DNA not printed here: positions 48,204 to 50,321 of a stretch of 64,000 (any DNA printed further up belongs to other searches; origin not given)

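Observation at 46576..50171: Complete mannitol-type PTS (mtlA EIICBA, ptsH, ptsI) in a Bacteroidales context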

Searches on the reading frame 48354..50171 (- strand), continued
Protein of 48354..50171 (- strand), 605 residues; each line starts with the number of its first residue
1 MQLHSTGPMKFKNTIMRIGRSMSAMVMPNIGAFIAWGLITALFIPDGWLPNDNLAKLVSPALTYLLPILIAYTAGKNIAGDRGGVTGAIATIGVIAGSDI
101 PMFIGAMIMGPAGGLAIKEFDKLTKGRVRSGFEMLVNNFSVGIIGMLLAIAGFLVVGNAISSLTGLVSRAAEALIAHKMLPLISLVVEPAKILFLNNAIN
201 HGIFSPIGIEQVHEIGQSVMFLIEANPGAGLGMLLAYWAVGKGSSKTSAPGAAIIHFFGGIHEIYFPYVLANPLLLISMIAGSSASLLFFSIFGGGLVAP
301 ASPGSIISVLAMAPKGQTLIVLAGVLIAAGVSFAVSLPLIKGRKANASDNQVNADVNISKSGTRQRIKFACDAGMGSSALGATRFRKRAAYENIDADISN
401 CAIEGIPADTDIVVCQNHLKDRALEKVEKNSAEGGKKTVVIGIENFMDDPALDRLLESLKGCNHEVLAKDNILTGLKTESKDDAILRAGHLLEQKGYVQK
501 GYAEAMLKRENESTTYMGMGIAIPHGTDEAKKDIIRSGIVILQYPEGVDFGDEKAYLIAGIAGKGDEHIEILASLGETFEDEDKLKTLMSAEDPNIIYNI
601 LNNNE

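Call 32: list_cluster_members(proteins=[P0207, P0211, P0222, P0245, P0193, P0201, P0183, P0181, P0163, P0152])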
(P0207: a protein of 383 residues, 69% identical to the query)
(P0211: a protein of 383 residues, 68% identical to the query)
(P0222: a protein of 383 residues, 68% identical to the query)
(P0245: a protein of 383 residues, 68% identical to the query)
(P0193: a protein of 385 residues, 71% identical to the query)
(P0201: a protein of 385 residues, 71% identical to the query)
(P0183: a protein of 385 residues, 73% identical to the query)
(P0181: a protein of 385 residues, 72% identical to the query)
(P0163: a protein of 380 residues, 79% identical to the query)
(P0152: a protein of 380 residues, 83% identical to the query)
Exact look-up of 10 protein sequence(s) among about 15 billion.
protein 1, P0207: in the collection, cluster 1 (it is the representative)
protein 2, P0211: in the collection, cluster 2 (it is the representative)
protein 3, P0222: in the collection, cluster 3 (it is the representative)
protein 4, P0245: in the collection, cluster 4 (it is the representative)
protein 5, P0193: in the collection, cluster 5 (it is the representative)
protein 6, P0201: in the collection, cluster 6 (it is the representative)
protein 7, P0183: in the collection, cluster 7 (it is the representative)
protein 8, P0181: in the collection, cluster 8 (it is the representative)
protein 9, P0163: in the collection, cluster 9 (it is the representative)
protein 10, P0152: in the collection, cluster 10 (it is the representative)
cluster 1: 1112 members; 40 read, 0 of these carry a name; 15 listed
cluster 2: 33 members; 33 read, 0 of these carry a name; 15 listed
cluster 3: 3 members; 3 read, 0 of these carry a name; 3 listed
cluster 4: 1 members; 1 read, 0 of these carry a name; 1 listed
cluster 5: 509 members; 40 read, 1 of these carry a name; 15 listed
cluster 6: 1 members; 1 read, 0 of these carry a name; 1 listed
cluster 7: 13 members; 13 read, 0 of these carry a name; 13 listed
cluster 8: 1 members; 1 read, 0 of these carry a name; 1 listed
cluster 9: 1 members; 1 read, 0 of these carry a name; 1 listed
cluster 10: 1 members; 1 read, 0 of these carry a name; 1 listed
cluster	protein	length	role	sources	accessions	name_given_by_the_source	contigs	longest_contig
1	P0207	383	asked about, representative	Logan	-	-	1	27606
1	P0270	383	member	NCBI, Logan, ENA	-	-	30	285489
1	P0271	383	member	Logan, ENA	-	-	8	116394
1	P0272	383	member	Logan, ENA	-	-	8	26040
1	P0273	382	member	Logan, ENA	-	-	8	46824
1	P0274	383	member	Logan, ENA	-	-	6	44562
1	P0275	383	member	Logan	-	-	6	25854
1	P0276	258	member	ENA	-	-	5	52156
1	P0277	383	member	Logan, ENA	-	-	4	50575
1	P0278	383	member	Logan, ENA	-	-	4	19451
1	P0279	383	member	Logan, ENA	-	-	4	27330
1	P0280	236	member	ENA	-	-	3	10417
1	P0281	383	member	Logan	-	-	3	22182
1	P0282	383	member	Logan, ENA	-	-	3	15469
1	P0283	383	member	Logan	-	-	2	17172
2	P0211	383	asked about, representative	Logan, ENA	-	-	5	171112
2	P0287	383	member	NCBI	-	-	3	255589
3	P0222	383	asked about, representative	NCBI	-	-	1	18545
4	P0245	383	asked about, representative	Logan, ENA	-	-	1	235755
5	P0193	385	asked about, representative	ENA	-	-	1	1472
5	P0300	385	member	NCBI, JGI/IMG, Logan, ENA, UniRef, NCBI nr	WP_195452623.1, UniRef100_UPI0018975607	mannitol-1-phosphate 5-dehydrogenase [Alistipes communis] | mannitol-1-phosphate 5-dehydrogenase n=2 Tax=Alistipes communis TaxID=2585118 ...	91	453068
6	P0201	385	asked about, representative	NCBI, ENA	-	-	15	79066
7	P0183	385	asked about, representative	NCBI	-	-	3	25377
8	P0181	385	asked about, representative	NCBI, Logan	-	-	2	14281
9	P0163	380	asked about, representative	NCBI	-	-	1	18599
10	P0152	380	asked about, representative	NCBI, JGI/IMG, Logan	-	-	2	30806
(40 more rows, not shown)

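Call 33: find_encoding_contigs(protein=P0270, flank=10000, max_places=3)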
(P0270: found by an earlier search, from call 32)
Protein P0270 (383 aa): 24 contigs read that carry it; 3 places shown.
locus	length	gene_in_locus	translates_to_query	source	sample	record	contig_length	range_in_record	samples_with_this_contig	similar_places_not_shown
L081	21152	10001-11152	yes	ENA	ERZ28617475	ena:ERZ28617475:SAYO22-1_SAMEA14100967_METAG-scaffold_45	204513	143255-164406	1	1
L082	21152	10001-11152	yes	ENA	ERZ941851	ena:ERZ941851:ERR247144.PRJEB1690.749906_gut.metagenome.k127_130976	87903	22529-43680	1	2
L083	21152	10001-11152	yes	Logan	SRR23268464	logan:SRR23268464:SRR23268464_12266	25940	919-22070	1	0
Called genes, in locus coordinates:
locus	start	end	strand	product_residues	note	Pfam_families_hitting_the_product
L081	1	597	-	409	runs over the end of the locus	PF00675:Peptidase_M16, PF05193:Peptidase_M16_C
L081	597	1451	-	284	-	-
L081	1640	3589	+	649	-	PF05496:RuvB_N (faint), PF13177:DNA_pol3_delta2, PF13401:AAA_22 (weak), PF00004:AAA, PF22608:DNAX_ATPase_lid, PF12169:DNA_pol3_gamma3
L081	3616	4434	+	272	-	PF00005:ABC_tran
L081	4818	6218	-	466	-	PF06609:TRI12 (faint), PF00083:Sugar_tr (weak), PF03137:OATP (faint), PF07690:MFS_1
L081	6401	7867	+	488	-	PF03137:OATP, PF07690:MFS_1, PF12832:MFS_1_like (faint)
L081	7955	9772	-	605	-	PF01946:Thi4 (faint), PF00890:FAD_binding_2 (weak), PF01266:DAO (weak), PF12831:FAD_oxidored, PF13450:NAD_binding_8 (weak), PF00754:F5_F8_type_C (faint)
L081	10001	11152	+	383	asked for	PF01232:Mannitol_dh, PF08125:Mannitol_dh_C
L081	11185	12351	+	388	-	PF16656:Pur_ac_phosph_N, PF00149:Metallophos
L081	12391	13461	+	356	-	PF14607:GxDLY, PF13472:Lipase_GDSL_2, PF14606:Lipase_GDSL_3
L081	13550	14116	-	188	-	PF08207:EFP_N, PF01132:EFP, PF09285:Elong-fact-P_C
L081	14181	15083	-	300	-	PF02401:LYTB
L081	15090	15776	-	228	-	PF02224:Cytidylate_kin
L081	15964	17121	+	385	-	PF00072:Response_reg, PF00158:Sigma54_activat, PF14532:Sigma54_activ_2, PF00004:AAA (weak), PF07728:AAA_5, PF25601:AAA_lid_14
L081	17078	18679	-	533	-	PF00595:PDZ, PF13180:PDZ_2, PF17820:PDZ_6, PF03572:Peptidase_S41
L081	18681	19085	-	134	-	PF00383:dCMP_cyt_deam_1, PF14437:MafB19-deam, PF14439:Bd3614-deam (weak)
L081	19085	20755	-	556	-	PF00501:AMP-binding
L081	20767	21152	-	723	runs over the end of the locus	-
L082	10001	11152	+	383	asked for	PF01232:Mannitol_dh, PF08125:Mannitol_dh_C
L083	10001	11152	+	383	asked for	PF01232:Mannitol_dh, PF08125:Mannitol_dh_C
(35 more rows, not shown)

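Call 34: find_encoding_contigs(protein=P0300, flank=10000, max_places=2)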
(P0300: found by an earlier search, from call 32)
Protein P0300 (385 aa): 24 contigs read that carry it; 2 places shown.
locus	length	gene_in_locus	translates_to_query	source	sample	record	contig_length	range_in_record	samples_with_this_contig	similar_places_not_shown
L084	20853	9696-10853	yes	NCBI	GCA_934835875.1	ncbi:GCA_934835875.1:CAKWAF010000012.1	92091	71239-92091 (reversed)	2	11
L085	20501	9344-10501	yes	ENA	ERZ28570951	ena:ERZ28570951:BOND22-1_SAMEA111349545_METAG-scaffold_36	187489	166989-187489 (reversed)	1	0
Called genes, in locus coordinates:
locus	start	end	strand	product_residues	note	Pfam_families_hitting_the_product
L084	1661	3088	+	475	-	PF17957:Big_7, PF09603:Fib_succ_major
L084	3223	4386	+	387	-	PF17957:Big_7 (faint), PF09603:Fib_succ_major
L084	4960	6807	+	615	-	PF02378:PTS_EIIC, PF02302:PTS_IIB, PF00359:PTS_EIIA_2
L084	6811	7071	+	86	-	PF00381:PTS-HPr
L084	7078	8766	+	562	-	PF05524:PEP-utilisers_N, PF00391:PEP-utilizers, PF02896:PEP-utilizers_C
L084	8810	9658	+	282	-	PF20434:BD-FAE, PF12146:Hydrolase_4 (faint), PF07859:Abhydrolase_3, PF00326:Peptidase_S9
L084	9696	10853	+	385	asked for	PF01232:Mannitol_dh, PF08125:Mannitol_dh_C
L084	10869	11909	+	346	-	PF03009:GDPD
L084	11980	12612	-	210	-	PF13505:OMP_b-brl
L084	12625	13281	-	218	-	PF13590:DUF4136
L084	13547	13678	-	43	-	-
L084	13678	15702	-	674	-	PF03571:Peptidase_M49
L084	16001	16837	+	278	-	PF02569:Pantoate_ligase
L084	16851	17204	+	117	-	PF02261:Asp_decarbox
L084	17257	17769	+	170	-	PF04306:DUF456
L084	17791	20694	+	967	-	PF00675:Peptidase_M16 (weak), PF05193:Peptidase_M16_C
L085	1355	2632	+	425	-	PF17957:Big_7, PF09603:Fib_succ_major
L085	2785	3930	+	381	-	PF17957:Big_7 (weak), PF09603:Fib_succ_major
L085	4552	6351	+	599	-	PF02378:PTS_EIIC, PF02302:PTS_IIB, PF00359:PTS_EIIA_2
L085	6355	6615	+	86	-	PF00381:PTS-HPr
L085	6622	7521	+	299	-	PF05524:PEP-utilisers_N, PF00391:PEP-utilizers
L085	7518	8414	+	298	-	-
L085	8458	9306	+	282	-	PF20434:BD-FAE, PF12146:Hydrolase_4 (faint), PF07859:Abhydrolase_3, PF00326:Peptidase_S9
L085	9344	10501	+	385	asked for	PF01232:Mannitol_dh, PF08125:Mannitol_dh_C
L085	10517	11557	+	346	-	PF03009:GDPD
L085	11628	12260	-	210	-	PF13505:OMP_b-brl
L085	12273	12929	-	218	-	PF13590:DUF4136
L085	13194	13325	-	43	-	-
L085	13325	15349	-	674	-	PF03571:Peptidase_M49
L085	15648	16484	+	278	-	PF02569:Pantoate_ligase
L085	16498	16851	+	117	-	PF02261:Asp_decarbox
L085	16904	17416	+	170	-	PF04306:DUF456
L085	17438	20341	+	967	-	PF00675:Peptidase_M16 (weak), PF05193:Peptidase_M16_C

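Call 35: find_encoding_contigs(protein=P0029, flank=2000, max_places=10)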
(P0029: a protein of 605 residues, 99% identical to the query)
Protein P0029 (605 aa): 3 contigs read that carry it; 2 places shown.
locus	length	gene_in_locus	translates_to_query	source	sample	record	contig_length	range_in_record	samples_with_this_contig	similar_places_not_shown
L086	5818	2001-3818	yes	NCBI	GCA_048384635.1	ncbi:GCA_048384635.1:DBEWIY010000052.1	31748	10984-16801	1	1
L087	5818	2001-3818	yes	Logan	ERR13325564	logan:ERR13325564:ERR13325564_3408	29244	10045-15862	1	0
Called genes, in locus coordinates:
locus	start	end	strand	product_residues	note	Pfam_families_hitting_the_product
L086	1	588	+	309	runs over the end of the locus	PF05552:MS_channel_1st_1, PF00924:MS_channel_2nd, PF21082:MS_channel_3rd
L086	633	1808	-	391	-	-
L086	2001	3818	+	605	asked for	PF02378:PTS_EIIC, PF02302:PTS_IIB, PF00359:PTS_EIIA_2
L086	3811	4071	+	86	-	PF00381:PTS-HPr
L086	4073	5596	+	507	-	PF05524:PEP-utilisers_N, PF00391:PEP-utilizers, PF02896:PEP-utilizers_C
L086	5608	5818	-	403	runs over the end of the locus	PF02547:Queuosine_synth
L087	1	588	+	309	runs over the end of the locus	PF05552:MS_channel_1st_1, PF00924:MS_channel_2nd, PF21082:MS_channel_3rd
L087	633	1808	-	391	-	-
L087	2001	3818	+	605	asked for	PF02378:PTS_EIIC, PF02302:PTS_IIB, PF00359:PTS_EIIA_2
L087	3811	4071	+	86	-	PF00381:PTS-HPr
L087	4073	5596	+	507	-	PF05524:PEP-utilisers_N, PF00391:PEP-utilizers, PF02896:PEP-utilizers_C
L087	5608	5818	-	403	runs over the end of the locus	PF02547:Queuosine_synth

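Call 36: find_encoding_contigs(protein=P0039, flank=2000, max_places=10)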
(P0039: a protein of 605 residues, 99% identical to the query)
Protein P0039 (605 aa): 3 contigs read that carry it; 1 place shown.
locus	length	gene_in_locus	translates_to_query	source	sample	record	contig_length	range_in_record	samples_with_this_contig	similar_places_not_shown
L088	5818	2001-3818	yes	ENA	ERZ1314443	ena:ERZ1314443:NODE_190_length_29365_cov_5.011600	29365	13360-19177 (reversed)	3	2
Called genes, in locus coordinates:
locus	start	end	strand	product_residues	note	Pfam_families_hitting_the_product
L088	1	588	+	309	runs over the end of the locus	PF05552:MS_channel_1st_1, PF00924:MS_channel_2nd, PF21082:MS_channel_3rd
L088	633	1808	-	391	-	-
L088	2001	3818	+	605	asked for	PF02378:PTS_EIIC, PF02302:PTS_IIB, PF00359:PTS_EIIA_2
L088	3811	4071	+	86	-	PF00381:PTS-HPr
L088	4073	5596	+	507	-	PF05524:PEP-utilisers_N, PF00391:PEP-utilizers, PF02896:PEP-utilizers_C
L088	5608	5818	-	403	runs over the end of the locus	PF02547:Queuosine_synth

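Call 37: find_encoding_contigs(protein=P0287, flank=2000, max_places=10)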
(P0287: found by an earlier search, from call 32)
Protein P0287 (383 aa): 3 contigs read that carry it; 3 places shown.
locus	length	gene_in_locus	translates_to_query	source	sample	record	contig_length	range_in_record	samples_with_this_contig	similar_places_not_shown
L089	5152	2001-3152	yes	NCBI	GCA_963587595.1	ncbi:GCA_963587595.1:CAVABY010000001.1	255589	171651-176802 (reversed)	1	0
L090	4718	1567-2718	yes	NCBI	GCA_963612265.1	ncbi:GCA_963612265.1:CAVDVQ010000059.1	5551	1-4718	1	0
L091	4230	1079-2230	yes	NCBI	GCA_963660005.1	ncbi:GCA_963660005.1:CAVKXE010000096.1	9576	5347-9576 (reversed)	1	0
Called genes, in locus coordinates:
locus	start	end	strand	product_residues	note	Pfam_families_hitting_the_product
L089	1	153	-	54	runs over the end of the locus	-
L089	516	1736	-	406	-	-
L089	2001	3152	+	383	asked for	PF01232:Mannitol_dh, PF03721:UDPG_MGDP_dh_N (faint), PF08125:Mannitol_dh_C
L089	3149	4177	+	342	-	PF03009:GDPD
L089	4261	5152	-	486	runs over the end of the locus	PF08245:Mur_ligase_M, PF02875:Mur_ligase_C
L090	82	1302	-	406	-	-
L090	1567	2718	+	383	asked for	PF01232:Mannitol_dh, PF03721:UDPG_MGDP_dh_N (faint), PF08125:Mannitol_dh_C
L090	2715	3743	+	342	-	PF03009:GDPD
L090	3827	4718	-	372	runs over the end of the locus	PF08245:Mur_ligase_M (weak), PF02875:Mur_ligase_C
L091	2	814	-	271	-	?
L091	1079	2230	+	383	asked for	PF01232:Mannitol_dh, PF03721:UDPG_MGDP_dh_N (faint), PF08125:Mannitol_dh_C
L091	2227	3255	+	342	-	PF03009:GDPD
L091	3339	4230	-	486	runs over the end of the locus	PF08245:Mur_ligase_M (weak), PF02875:Mur_ligase_C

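Call 42: find_encoding_contigs(protein=P0245, flank=10000, max_places=2)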
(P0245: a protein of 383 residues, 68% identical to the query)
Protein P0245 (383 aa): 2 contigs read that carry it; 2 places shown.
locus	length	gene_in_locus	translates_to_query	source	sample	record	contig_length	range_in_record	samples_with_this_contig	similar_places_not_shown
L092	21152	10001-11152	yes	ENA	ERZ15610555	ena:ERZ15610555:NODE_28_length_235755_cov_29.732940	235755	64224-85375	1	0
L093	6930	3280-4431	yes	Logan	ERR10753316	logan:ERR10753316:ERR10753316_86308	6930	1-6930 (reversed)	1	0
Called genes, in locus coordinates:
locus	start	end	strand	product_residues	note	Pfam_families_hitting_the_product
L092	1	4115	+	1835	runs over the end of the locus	PF01835:MG2, PF17973:bMG10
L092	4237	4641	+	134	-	PF00254:FKBP_C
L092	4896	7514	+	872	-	PF01411:tRNA-synt_2c, PF07973:tRNA_SAD, PF02272:DHHA1 (weak)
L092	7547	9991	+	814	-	PF03739:LptF_LptG, PF00551:Formyl_trans_N, PF02911:Formyl_trans_C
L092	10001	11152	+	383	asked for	PF01232:Mannitol_dh, PF08125:Mannitol_dh_C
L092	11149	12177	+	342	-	PF03009:GDPD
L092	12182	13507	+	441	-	PF00328:His_Phos_2 (faint)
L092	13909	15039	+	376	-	PF12850:Metallophos_2 (faint), PF00149:Metallophos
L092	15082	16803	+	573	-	-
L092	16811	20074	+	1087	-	PF13620:CarboxypepD_reg, PF13715:CarbopepD_reg_2, PF07715:Plug, PF00593:TonB_dep_Rec_b-barrel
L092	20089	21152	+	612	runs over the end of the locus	PF14322:SusD-like_3, PF07980:SusD_RagB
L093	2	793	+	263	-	?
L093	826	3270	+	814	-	PF03739:LptF_LptG, PF00551:Formyl_trans_N, PF02911:Formyl_trans_C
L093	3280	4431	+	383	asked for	PF01232:Mannitol_dh, PF08125:Mannitol_dh_C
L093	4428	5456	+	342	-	PF03009:GDPD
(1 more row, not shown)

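Call 43: find_encoding_contigs(protein=P0260, flank=10000, max_places=2)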
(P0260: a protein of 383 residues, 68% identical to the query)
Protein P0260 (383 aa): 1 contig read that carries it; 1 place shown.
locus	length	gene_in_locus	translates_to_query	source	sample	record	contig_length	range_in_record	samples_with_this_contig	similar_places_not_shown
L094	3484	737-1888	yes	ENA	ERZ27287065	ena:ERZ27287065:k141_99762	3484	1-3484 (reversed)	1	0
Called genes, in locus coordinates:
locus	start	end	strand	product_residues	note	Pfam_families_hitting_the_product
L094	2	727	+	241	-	?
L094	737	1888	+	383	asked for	PF01232:Mannitol_dh, PF08125:Mannitol_dh_C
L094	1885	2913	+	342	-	PF03009:GDPD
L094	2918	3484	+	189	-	?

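Call 56: list_cluster_members(proteins=[L092:4237-4641:+, L092:4896-7514:+, L092:11149-12177:+, L092:12182-13507:+, L092:13909-15039:+, L081:13550-14116:-, L081:18681-19085:-, L081:14181-15083:-, L089:3149-4177:+, L094:1885-2913:+])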
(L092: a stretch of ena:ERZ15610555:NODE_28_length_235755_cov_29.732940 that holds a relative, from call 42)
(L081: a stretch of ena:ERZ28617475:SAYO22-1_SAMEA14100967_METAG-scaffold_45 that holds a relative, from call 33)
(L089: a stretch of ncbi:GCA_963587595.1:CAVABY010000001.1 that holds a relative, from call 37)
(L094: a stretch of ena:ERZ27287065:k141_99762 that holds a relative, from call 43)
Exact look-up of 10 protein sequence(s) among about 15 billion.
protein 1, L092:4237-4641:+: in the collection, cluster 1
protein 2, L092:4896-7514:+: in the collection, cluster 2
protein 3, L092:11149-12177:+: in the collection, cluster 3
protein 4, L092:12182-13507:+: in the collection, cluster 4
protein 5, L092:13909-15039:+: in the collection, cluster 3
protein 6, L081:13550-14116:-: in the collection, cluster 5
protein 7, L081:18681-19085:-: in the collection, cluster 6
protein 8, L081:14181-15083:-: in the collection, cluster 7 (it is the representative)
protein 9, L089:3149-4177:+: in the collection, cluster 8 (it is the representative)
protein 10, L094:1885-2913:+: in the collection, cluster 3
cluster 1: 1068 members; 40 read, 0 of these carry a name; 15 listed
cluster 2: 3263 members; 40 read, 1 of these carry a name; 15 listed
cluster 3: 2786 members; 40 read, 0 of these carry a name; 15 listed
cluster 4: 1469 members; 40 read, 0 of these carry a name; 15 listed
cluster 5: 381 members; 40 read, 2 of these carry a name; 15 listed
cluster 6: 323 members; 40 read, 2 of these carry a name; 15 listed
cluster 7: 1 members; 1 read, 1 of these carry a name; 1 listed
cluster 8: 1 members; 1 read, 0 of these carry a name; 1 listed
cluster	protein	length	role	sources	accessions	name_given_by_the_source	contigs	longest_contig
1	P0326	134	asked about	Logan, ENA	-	-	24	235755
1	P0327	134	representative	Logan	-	-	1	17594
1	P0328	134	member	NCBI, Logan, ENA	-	-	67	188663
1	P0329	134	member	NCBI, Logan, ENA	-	-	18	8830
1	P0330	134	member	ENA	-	-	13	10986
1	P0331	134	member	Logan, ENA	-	-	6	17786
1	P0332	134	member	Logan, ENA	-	-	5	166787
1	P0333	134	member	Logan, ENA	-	-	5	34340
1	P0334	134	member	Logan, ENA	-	-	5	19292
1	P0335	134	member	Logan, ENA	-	-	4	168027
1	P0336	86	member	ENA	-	-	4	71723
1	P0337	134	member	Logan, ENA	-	-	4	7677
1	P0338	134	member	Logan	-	-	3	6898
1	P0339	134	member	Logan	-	-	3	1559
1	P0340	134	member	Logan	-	-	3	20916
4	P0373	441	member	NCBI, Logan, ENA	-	-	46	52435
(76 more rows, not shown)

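Call 74: find_encoding_contigs(protein=P0135, flank=1000, max_places=5)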
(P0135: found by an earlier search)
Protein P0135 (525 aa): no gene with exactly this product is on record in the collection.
